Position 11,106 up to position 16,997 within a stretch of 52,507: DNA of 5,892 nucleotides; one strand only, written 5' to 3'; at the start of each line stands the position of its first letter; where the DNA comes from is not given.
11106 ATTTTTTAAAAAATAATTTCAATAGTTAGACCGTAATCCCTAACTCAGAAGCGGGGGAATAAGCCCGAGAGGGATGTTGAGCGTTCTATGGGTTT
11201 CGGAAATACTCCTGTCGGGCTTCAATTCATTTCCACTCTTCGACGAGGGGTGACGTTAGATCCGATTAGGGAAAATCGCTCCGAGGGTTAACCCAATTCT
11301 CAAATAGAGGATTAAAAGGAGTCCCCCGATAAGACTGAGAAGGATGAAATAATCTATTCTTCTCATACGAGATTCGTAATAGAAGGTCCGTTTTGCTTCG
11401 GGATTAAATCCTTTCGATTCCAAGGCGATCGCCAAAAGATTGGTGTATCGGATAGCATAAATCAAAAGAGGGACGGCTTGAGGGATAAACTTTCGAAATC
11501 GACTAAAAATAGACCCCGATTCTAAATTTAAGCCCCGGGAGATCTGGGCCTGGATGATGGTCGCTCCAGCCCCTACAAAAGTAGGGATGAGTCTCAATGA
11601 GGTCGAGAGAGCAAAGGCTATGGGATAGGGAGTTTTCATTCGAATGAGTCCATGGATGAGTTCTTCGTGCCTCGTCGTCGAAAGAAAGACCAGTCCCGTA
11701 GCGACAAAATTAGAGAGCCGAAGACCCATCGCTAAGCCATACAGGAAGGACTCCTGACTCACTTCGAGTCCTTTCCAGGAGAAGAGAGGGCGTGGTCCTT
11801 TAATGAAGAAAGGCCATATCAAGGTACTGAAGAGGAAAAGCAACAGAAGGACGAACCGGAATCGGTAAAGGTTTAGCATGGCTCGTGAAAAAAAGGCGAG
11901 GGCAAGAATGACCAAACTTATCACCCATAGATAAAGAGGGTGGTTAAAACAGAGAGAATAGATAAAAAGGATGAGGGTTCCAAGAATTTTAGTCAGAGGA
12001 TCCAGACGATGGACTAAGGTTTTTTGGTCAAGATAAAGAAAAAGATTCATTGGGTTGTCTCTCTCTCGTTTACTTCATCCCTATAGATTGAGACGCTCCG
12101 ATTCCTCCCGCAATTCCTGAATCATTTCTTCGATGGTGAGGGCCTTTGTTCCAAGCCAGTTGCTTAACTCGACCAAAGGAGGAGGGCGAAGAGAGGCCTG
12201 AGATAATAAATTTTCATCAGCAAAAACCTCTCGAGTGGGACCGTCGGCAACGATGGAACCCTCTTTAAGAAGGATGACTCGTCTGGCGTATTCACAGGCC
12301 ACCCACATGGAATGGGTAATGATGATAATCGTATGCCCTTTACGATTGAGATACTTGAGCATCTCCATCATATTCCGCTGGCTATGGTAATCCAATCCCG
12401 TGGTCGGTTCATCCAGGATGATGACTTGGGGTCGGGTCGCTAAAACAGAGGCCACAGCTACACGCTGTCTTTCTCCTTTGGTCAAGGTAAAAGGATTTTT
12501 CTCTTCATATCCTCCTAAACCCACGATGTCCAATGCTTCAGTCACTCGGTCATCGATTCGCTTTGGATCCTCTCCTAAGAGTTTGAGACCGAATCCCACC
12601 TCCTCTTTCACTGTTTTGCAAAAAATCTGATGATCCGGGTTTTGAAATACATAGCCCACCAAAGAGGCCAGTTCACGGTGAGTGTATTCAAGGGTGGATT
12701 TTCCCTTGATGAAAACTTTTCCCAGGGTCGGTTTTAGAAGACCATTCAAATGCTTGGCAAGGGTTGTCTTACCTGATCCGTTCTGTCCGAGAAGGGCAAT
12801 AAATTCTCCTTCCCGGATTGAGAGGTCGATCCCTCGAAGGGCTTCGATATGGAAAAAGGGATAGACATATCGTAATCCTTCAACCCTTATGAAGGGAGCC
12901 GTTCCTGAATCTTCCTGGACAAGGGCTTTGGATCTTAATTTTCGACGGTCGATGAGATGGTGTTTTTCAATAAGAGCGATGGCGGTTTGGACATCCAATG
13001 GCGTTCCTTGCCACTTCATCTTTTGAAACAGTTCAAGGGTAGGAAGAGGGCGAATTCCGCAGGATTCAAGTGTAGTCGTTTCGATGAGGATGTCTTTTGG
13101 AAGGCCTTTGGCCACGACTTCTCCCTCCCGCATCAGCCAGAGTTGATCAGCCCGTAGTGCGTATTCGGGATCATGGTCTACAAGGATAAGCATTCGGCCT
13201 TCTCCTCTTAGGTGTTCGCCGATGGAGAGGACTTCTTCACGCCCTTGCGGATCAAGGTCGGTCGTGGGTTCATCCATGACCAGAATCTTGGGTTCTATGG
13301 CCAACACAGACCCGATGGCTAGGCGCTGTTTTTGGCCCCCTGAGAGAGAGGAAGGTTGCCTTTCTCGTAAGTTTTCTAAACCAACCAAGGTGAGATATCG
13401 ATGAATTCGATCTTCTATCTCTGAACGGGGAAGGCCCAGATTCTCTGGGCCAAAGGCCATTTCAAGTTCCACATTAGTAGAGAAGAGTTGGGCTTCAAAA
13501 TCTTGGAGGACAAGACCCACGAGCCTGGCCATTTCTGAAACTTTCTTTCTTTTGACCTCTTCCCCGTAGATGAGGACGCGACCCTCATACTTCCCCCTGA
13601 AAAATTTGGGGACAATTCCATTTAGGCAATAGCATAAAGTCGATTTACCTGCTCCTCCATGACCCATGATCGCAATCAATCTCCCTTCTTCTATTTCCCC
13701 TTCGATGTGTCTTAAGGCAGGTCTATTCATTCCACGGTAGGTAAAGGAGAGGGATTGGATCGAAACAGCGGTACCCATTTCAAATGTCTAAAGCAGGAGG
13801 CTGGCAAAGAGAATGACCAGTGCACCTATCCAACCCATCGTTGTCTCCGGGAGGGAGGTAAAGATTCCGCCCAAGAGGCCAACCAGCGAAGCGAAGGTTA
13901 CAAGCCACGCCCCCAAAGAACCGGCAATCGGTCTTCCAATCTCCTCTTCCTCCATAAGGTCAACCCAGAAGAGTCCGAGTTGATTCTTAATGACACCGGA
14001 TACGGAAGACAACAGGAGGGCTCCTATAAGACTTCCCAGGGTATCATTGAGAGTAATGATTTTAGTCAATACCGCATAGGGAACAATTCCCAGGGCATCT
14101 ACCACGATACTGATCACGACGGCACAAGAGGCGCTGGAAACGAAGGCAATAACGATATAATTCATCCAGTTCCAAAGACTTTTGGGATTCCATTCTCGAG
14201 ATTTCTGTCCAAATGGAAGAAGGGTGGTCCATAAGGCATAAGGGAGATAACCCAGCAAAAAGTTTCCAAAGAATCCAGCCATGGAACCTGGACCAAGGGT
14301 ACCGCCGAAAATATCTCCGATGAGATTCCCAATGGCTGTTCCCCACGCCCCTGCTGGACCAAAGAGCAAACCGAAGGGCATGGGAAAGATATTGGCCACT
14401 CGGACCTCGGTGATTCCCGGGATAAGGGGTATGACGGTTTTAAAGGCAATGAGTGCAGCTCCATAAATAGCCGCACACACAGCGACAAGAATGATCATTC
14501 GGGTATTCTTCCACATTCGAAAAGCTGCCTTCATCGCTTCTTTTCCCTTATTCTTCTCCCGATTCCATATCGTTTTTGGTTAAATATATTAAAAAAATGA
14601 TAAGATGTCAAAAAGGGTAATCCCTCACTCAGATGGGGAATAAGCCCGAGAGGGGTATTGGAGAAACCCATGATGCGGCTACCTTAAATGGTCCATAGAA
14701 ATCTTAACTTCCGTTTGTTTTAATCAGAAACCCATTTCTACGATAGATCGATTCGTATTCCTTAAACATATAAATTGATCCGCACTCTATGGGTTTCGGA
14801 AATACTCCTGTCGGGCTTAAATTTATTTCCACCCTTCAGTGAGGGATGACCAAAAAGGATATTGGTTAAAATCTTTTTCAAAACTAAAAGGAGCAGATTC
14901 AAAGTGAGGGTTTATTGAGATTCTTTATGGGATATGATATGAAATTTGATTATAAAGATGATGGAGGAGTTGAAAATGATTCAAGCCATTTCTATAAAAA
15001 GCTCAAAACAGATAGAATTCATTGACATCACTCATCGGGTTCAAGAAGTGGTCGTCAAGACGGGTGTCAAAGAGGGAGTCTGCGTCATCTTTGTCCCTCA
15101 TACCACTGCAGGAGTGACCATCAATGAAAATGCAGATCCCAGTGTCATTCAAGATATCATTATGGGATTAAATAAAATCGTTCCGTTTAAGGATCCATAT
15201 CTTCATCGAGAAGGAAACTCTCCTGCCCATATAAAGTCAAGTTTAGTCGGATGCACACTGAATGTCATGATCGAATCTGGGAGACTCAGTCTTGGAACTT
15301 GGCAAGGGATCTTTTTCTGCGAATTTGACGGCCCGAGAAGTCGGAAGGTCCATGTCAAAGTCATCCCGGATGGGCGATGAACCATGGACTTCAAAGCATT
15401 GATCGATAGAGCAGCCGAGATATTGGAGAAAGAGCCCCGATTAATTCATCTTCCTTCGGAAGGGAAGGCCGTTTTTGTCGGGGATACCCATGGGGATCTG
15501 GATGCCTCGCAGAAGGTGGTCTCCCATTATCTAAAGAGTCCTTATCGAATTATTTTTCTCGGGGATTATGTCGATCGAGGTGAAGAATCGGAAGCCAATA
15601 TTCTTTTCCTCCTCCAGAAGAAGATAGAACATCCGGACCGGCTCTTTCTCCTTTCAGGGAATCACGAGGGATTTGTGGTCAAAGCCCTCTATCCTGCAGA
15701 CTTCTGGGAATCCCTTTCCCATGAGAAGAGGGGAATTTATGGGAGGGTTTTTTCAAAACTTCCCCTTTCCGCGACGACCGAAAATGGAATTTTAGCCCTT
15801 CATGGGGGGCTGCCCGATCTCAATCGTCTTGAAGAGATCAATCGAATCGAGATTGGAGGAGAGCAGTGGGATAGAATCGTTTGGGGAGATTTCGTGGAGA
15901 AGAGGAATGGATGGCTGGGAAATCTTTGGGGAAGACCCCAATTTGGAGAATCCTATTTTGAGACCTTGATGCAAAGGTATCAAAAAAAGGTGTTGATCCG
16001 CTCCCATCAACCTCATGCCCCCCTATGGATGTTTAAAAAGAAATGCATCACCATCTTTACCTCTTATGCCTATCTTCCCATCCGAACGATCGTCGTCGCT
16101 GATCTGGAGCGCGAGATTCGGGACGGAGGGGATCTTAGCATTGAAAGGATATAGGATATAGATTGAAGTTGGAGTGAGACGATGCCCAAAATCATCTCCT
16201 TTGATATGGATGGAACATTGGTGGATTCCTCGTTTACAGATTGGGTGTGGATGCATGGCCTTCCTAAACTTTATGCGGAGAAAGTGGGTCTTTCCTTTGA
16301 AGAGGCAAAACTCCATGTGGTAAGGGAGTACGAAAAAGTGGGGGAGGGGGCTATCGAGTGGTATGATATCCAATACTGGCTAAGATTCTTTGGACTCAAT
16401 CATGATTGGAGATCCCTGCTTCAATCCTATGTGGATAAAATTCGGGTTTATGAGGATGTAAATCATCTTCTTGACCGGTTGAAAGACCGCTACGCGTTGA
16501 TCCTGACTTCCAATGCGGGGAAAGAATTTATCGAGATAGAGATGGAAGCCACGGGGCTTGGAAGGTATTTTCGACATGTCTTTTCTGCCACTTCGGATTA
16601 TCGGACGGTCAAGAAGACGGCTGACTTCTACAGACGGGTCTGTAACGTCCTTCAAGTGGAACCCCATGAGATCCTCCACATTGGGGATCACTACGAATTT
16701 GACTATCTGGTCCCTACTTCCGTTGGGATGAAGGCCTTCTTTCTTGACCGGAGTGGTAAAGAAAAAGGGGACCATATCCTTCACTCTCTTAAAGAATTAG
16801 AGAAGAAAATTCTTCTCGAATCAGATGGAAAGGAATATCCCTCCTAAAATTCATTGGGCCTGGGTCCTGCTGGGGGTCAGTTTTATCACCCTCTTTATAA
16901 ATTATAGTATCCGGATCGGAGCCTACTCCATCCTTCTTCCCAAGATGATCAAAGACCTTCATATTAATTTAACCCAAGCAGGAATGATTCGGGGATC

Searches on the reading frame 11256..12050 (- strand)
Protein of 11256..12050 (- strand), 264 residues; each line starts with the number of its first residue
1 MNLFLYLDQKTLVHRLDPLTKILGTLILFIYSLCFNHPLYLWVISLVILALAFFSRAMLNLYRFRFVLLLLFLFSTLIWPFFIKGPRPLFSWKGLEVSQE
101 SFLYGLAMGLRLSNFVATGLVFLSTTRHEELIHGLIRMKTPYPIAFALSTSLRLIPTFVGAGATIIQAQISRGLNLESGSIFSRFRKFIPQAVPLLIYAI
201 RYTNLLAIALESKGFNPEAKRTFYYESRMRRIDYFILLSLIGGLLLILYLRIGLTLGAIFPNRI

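Call 8: search_protein_families(library=ncbifam, proteins=[window:11256-12050:-])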
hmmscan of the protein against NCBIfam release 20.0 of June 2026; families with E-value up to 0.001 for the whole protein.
window:11256-12050:- (264 aa): 1 family
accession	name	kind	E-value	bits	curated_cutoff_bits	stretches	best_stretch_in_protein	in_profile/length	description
TIGR02454.1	ECF_T_CbiQ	equivalog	8.5e-17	61.6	111.8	1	16-212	1-199/200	cobalt ECF transporter T component CbiQ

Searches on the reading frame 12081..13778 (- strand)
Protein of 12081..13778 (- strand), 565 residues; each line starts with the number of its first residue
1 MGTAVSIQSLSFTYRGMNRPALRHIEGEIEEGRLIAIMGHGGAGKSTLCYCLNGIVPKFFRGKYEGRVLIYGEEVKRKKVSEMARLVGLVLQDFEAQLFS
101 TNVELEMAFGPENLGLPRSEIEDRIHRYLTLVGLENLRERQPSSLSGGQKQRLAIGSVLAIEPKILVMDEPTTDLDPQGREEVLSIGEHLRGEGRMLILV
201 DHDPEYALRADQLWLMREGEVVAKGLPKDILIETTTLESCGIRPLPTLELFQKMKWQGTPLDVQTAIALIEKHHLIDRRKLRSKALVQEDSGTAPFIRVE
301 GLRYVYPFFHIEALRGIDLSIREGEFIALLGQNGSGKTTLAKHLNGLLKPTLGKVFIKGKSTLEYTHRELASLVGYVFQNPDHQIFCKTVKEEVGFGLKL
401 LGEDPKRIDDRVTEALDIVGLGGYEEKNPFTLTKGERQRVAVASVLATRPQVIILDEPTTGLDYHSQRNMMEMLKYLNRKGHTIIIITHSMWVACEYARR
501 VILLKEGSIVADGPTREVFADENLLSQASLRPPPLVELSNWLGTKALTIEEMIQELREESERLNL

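Call 8: search_protein_families(library=ncbifam, proteins=[window:12081-13778:-])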
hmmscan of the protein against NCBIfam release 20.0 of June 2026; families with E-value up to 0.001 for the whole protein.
window:12081-13778:- (565 aa): 196 families (the best 25 are shown)
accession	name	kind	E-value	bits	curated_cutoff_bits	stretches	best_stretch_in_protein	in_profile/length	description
TIGR04520.1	ECF_ATPase_1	equivalog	4.1e-143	475.7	315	2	297-558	1-263/269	energy-coupling factor transporter ATPase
TIGR04521.1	ECF_ATPase_2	equivalog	7.7e-142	471.3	330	2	297-561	1-275/279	energy-coupling factor transporter ATPase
NF010158.0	PRK13637.1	equivalog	4.6e-118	393.5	390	2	297-559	3-273/287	energy-coupling factor transporter ATPase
NF010171.0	PRK13652.1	equivalog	8.6e-117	389.1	476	2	301-551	8-258/277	cobalt transporter ATP-binding subunit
NF010155.0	PRK13634.1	equivalog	1.7e-116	388.6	413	2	309-556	18-272/290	energy-coupling factor ABC transporter ATP-binding protein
NF010156.0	PRK13635.1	equivalog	1.1e-114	382.3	392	2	295-552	4-261/279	energy-coupling factor ABC transporter ATP-binding protein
TIGR01166.1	cbiO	subfamily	1.5e-107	357.2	211.8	2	312-491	6-187/190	cobalt ABC transporter, ATP-binding protein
NF010170.0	PRK13651.1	equivalog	5.3e-106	354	432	3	369-553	102-287/308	cobalt transporter ATP-binding subunit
NF010157.0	PRK13636.1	equivalog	2.6e-101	338.6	463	2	297-545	6-256/285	cobalt transporter ATP-binding subunit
NF010166.0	PRK13646.1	equivalog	6.1e-94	314.5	458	2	304-545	10-260/286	energy-coupling factor transporter ATPase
NF010153.0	PRK13631.1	equivalog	3.8e-89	298.8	463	2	310-555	38-300/320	cobalt transporter ATP-binding subunit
NF010167.0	PRK13648.1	subfamily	7.2e-89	297.7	241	2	310-555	21-268/269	energy-coupling factor transporter ATPase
NF010068.0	PRK13548.1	equivalog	2.8e-79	265.9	261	2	312-524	19-236/261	heme ABC transporter ATP-binding protein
TIGR02673.1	FtsE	equivalog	4.4e-79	265.1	264.85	2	299-507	4-213/214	cell division ATP-binding protein FtsE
TIGR01186.1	proV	subfamily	1.4e-77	261.3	326.6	2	313-518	8-217/363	betaine/proline/choline family ABC transporter ATP-binding protein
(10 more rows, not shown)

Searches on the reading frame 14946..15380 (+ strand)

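Call 8: search_protein_families(library=ncbifam, proteins=[window:14946-15380:+])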
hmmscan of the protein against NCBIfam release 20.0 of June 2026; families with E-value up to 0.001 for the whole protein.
window:14946-15380:+ (144 aa): 1 family
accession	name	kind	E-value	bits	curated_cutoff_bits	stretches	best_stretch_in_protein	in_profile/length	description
TIGR00149.1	TIGR00149_YjbQ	hypoth_equivalog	2.8e-48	163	67.75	1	14-140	2-130/132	secondary thiamine-phosphate synthase enzyme YjbQ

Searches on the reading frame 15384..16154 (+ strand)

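Call 51: search_protein_families(library=pfam, proteins=[window:15384-16154:+], max_evalue=0.00001)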
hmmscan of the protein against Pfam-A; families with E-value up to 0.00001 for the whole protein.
window:15384-16154:+ (256 aa): 1 family
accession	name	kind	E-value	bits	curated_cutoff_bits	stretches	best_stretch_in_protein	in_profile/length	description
PF00149.33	Metallophos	-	7.5e-22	79.1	21.5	1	29-210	3-189/191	Calcineurin-like phosphoesterase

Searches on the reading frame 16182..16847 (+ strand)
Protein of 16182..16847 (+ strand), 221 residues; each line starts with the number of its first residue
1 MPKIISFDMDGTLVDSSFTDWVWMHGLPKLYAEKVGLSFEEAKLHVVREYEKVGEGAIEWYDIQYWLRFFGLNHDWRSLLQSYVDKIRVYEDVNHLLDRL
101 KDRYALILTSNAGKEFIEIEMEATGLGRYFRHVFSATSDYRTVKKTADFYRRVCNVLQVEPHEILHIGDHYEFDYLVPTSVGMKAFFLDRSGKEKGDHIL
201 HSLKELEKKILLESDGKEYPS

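Call 51: search_protein_families(library=pfam, proteins=[window:16182-16847:+], max_evalue=0.00001)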
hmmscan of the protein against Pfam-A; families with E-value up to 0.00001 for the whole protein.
window:16182-16847:+ (221 aa): 2 families
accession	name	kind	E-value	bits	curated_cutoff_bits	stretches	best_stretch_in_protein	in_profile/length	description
PF00702.32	Hydrolase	-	1.1e-18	68.7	26.4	1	3-175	2-184/191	haloacid dehalogenase-like hydrolase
PF13419.12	HAD_2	-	1.9e-13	51.4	23.8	1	7-185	3-175/178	Haloacid dehalogenase-like hydrolase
